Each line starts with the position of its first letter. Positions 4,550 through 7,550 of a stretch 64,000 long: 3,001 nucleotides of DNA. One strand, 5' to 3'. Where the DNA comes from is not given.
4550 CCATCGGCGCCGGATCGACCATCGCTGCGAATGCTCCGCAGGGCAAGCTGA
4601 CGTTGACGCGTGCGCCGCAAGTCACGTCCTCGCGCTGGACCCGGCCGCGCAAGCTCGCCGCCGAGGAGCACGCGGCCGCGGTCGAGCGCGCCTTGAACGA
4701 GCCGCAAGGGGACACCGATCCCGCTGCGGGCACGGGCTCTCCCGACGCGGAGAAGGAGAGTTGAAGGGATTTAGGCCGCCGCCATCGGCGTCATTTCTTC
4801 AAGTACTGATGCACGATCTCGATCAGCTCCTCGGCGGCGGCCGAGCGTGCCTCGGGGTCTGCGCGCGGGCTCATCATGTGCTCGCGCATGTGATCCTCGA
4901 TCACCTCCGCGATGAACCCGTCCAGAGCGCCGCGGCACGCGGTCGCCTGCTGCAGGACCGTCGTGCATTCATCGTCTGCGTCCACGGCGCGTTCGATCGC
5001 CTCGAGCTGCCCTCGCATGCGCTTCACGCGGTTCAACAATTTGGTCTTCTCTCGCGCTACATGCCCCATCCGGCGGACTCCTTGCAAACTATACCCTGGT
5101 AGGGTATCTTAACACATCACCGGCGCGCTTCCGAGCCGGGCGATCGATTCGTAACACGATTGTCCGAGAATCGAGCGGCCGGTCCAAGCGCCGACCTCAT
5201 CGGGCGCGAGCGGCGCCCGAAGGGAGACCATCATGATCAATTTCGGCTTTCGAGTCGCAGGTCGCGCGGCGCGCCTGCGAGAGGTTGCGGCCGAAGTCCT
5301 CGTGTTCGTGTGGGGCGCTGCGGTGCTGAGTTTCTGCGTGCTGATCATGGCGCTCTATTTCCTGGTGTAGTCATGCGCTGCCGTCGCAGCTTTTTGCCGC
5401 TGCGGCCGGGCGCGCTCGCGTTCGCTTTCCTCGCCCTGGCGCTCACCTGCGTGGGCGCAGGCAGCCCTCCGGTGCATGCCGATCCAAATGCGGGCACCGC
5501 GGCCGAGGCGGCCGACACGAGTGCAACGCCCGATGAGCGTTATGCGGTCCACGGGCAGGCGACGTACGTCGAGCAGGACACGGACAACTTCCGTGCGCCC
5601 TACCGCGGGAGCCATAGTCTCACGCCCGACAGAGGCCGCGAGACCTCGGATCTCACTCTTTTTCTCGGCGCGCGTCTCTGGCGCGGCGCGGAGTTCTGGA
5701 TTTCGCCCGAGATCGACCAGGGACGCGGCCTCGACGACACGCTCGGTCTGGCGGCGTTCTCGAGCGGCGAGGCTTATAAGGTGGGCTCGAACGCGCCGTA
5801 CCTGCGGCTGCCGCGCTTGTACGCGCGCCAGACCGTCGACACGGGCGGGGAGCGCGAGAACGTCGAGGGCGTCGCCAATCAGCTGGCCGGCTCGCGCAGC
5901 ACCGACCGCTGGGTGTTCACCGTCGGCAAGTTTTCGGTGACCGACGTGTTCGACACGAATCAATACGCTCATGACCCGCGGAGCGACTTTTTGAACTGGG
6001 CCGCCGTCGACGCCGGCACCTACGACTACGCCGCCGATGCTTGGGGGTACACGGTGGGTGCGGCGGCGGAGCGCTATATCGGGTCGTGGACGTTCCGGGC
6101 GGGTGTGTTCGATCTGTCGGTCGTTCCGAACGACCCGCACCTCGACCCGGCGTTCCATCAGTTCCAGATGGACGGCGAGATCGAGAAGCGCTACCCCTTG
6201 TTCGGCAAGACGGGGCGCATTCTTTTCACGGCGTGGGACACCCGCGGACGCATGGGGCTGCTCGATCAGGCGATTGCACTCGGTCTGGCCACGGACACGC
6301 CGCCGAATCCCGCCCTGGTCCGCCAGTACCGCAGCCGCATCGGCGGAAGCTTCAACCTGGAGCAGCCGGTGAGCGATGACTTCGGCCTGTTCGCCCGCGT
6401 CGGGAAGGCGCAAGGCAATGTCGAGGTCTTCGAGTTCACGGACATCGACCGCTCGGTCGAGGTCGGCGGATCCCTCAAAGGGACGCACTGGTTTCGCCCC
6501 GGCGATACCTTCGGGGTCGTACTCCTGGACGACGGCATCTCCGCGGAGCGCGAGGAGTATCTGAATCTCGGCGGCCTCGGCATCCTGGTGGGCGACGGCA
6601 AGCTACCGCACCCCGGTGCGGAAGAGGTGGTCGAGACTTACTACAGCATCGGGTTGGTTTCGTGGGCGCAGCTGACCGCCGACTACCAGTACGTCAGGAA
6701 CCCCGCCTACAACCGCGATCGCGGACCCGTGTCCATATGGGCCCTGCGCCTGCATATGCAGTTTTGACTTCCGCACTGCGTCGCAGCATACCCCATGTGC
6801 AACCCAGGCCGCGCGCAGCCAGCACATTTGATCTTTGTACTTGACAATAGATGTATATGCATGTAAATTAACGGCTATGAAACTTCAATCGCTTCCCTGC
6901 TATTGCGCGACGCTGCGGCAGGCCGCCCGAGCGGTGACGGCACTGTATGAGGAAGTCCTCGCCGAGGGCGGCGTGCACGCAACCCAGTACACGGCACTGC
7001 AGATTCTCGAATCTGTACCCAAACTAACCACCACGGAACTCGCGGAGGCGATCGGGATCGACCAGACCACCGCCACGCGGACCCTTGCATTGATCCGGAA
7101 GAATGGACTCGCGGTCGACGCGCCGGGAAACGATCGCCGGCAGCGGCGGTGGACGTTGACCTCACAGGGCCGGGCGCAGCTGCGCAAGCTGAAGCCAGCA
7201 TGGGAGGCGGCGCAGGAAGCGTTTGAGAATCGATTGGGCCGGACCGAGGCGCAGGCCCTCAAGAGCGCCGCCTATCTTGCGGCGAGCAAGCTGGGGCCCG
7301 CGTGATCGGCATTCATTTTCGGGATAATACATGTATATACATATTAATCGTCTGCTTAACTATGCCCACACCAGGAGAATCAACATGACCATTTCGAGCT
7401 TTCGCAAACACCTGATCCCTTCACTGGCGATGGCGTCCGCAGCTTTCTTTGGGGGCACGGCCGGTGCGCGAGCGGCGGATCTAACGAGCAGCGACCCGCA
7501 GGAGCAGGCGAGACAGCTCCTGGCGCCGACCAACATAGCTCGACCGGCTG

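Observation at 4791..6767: RcnR-type Ni/Co-like repressor and its operator face a micro-ORF plus an OprB-family porin instead of an efflux pump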

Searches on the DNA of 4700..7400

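Call 63: search_rna_families(source=window, start=4700, end=7400, threshold=evalue, max_evalue=1)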
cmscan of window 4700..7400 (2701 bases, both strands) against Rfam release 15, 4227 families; matches with E-value up to 1: 1.
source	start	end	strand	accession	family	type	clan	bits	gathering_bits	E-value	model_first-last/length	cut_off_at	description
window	5976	6040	+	RF01841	veev_FSE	Cis-reg; frameshift_element;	-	26.3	55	0.035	1-71/71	no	venezuelan equine encephalitis virus ribosomal frameshift element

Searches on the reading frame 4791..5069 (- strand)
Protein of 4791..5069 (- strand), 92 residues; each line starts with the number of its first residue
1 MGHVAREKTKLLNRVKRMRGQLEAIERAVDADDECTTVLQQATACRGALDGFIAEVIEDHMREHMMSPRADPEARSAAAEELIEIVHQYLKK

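Call 4: search_protein_families(library=ncbifam, proteins=[window:4791-5069:-], max_evalue=0.01)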
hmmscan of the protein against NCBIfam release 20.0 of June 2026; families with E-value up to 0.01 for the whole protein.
window:4791-5069:- (92 aa): 3 families
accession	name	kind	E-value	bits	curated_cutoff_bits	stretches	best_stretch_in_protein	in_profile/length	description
NF008464.0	PRK11352.1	equivalog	5.5e-26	90.8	133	1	1-91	1-91/91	formaldehyde-responsive transcriptional repressor FrmR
NF011613.0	PRK15039.1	equivalog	2.2e-18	66.7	138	1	1-91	1-90/90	Ni(II)/Co(II)-binding transcriptional repressor RcnR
NF052430.1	repress_RicR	exception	5.1e-07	30.2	175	1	6-67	6-67/93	copper-sensing transcriptional repressor RicR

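Call 5: search_protein_families(library=pfam, proteins=[window:4791-5069:-], max_evalue=0.01)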
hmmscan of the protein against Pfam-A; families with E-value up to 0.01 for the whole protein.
window:4791-5069:- (92 aa): 1 family
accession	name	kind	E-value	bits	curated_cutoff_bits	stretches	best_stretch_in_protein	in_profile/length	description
PF02583.22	Trns_repr_metal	-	3.4e-23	82.3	22.8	1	7-87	1-77/78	Metal-sensitive transcriptional repressor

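Call 40: search_solved_structures(query=window:4791-5069:-, max_evalue=0.001, show_alignments=4)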
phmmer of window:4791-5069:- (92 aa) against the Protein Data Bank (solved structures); distinct sequences matched with E-value up to 0.001: 10.
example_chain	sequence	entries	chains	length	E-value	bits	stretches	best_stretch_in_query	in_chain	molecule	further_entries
5lcy_A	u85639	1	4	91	1e-19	73.8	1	1-91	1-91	Frmr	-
5lbm_A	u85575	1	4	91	6.2e-19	71.3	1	5-91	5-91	Transcriptional repressor FrmR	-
7mq1_A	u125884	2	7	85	1.9e-08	37.9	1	9-84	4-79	Copper-sensing transcriptional repressor csoR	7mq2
4adz_A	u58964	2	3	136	2.4e-08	37.6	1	6-65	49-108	CSOR | COPPER SENSITIVE OPERON REPRESSOR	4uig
5fmn_A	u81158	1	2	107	2.8e-08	37.4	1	6-79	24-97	INRS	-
7mq3_A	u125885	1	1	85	5.4e-08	36.5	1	9-84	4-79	Copper-sensing transcriptional repressor csoR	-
2hh7_A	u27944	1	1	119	1.3e-06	32.1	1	6-86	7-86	Hypothetical protein CsoR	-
4m1p_A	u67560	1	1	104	5.1e-05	27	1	7-91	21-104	Copper-sensitive operon repressor (CsoR)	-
6ahx_A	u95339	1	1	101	6.3e-05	26.7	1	3-65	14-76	Putative cytosolic protein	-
3aai_A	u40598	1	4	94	0.00019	25.2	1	12-84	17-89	Copper homeostasis operon regulatory protein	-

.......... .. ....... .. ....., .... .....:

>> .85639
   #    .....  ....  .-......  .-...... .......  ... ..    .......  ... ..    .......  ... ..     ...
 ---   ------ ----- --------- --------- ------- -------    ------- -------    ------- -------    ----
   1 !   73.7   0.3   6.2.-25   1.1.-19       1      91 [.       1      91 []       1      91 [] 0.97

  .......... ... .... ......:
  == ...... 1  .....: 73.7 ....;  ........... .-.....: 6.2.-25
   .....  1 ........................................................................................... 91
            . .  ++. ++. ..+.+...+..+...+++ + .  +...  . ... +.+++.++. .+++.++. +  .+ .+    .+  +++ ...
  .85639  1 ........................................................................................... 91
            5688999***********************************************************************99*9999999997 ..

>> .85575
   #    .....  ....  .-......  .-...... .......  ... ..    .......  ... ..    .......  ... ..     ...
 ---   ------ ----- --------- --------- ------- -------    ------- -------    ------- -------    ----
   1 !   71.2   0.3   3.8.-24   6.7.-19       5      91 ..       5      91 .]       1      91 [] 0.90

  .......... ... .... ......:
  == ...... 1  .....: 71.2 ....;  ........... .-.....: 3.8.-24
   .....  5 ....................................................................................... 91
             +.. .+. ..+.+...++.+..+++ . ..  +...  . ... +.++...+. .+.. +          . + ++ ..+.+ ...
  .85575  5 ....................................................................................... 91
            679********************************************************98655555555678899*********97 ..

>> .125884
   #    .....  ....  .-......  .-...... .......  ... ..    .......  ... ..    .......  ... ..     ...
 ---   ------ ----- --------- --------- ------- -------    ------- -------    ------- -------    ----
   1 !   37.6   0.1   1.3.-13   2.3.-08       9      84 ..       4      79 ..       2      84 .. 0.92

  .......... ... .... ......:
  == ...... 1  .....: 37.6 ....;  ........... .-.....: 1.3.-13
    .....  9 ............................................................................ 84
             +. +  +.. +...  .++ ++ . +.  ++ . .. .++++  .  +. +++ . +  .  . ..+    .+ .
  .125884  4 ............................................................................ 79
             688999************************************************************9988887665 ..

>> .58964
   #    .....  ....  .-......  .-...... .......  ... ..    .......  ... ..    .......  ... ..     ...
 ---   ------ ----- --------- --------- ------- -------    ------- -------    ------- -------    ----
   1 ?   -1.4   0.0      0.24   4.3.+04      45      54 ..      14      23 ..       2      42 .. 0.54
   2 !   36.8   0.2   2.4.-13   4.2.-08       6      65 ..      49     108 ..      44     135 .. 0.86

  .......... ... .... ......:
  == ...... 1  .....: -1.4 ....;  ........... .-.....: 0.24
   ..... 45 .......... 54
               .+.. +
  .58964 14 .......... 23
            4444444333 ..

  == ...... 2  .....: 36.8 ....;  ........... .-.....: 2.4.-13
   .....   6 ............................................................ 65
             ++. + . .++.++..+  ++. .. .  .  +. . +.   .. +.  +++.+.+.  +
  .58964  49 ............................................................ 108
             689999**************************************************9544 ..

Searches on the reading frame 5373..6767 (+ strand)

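Call 4: search_protein_families(library=ncbifam, proteins=[window:5373-6767:+], max_evalue=0.01)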
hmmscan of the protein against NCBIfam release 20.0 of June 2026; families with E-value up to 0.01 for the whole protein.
window:5373-6767:+ (464 aa): 0 families

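Call 5: search_protein_families(library=pfam, proteins=[window:5373-6767:+], max_evalue=0.01)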
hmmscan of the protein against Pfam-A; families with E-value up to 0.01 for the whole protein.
window:5373-6767:+ (464 aa): 1 family
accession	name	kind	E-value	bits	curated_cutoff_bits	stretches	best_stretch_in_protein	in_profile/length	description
PF04966.18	OprB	-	6.4e-43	148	22.9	1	86-464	8-372/372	Carbohydrate-selective porin, OprB family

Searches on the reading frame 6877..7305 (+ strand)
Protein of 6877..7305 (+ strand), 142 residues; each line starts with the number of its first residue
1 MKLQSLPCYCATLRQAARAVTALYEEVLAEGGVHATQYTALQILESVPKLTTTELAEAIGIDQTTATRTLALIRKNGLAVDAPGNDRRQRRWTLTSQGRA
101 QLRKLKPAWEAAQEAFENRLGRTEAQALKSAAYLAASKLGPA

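Call 4: search_protein_families(library=ncbifam, proteins=[window:6877-7305:+], max_evalue=0.01)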
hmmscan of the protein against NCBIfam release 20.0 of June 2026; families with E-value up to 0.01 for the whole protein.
window:6877-7305:+ (142 aa): 11 families
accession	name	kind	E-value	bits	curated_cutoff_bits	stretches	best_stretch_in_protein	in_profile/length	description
TIGR02337.1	HpaR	equivalog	5e-10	39.3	121.2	1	12-129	5-123/130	homoprotocatechuate degradation operon regulator HpaR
NF053777.1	Saro0803TransReg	equivalog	4e-09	36.3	200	1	13-129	15-132/140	Saro_0803 family transcriptional regulator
NF002926.0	PRK03573.1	equivalog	2.1e-07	31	120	1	16-124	12-122/144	transcriptional regulator SlyA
NF041230.1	BagL_FevM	exception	1.4e-06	28.4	230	1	12-118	19-124/145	MarR family transcriptional regulator BagL/FevM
NF045593.1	bilirub_TF_BilQ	equivalog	2.9e-06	27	125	1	4-129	2-125/135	bilirubin utilization transcriptional regulator BilQ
NF008122.0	PRK10870.1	equivalog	5.8e-06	26.1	157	1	26-129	46-152/176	transcriptional repressor MprA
NF052638.1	TransRegOhrRVib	equivalog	0.00013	21.7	200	1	10-102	12-105/141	transcriptional regulator OhrR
NF033788.1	HTH_metalloreg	subfamily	0.001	18.8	55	1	36-79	12-55/77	metalloregulator ArsR/SmtB family transcription factor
NF003210.0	PRK04172.1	equivalog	0.0025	16.7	350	1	33-138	4-104/496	phenylalanine--tRNA ligase subunit alpha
TIGR03433.1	padR_acidobact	paralog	0.0033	17.5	101.8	1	84-118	63-97/101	PadR family transcriptional regulator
NF052438.1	TransRegRv0880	equivalog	0.0051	16.6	220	1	30-134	29-134/143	Rv0880 family HTH-type transcriptional regulator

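Call 5: search_protein_families(library=pfam, proteins=[window:6877-7305:+], max_evalue=0.01)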
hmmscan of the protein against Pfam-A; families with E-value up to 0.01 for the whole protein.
window:6877-7305:+ (142 aa): 9 families
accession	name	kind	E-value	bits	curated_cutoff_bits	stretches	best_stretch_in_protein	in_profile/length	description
PF12802.13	MarR_2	-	2.2e-07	31.3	27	1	32-88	2-60/61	MarR family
PF01047.28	MarR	-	1.9e-06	28.1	24.6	1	35-77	3-45/59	MarR family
PF08279.18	HTH_11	-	5.1e-05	23.5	25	1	37-82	2-48/55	HTH domain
PF25213.1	HVO_A0261_N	-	0.00011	22.4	35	1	42-110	18-79/86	HVO_A0261 N-terminal domain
PF02082.26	Rrf2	-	0.00071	20.2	30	0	42-80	16-54/132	Iron-dependent Transcriptional regulator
PF01325.25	Fe_dep_repress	-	0.0025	18.4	26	1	42-79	15-52/60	Iron dependent repressor, N-terminal DNA binding domain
PF13545.12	HTH_Crp_2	-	0.0035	17.7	27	1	48-79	21-52/70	Crp-like helix-turn-helix domain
PF12840.13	HTH_20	-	0.0038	17.6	27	0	42-78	8-47/51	Helix-turn-helix domain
PF13412.12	HTH_24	-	0.0047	16.9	21.9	1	40-68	8-36/48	Winged helix-turn-helix DNA-binding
